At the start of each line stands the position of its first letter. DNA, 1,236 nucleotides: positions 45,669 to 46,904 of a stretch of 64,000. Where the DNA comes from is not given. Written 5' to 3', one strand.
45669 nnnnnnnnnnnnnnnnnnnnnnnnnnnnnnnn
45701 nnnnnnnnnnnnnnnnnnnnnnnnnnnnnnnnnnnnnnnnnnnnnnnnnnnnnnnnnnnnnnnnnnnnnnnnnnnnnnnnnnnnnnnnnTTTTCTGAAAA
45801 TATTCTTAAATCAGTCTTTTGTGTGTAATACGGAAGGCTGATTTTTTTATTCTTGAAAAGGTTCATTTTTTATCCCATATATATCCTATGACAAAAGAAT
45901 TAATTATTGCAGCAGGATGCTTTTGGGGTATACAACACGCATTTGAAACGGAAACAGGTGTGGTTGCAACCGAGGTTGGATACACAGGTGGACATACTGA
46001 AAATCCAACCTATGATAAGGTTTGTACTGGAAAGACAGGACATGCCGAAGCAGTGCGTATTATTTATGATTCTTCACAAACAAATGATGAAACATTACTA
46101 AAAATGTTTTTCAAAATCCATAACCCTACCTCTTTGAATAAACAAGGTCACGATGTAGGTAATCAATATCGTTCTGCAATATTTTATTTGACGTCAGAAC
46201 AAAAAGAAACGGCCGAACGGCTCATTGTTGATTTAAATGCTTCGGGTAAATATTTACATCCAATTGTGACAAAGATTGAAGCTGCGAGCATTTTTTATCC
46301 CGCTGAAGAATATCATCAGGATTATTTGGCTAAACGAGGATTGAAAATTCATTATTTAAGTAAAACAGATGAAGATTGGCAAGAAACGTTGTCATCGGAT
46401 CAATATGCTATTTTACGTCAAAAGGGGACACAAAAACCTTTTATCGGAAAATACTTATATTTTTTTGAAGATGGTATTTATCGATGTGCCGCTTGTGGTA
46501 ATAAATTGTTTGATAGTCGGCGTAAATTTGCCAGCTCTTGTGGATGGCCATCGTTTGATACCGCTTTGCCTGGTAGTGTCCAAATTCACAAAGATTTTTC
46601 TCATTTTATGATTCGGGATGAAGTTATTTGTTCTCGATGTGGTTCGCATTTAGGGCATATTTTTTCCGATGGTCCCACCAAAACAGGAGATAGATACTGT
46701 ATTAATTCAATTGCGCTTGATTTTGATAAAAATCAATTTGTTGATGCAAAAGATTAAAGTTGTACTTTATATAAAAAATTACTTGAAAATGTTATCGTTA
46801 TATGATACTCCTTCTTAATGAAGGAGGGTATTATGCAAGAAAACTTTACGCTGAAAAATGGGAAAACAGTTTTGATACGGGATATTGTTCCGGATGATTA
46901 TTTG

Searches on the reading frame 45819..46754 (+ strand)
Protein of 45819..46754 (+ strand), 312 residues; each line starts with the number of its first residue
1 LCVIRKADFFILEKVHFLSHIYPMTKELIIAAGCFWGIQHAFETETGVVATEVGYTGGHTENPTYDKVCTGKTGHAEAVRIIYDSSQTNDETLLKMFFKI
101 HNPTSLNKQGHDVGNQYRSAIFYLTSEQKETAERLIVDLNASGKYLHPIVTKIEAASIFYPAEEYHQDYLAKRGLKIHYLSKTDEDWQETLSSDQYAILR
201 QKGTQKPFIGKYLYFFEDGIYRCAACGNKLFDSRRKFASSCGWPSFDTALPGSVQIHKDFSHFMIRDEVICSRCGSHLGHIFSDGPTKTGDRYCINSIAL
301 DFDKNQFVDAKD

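Call 66: search_protein_families(library=pfam, proteins=[window:45819-46754:+], max_evalue=0.01)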
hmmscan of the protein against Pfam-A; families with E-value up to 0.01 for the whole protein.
window:45819-46754:+ (312 aa): 3 families
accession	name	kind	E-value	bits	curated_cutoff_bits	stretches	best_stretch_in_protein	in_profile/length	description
PF01625.27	PMSR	-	4.7e-61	206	23.7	1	28-174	2-148/153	Peptide methionine sulfoxide reductase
PF01641.26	SelR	-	6.6e-46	155.5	24.9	1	191-303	1-115/116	SelR domain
PF01907.25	Ribosomal_L37e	-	0.0075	16.7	27.6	0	222-245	17-40/53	Ribosomal protein L37e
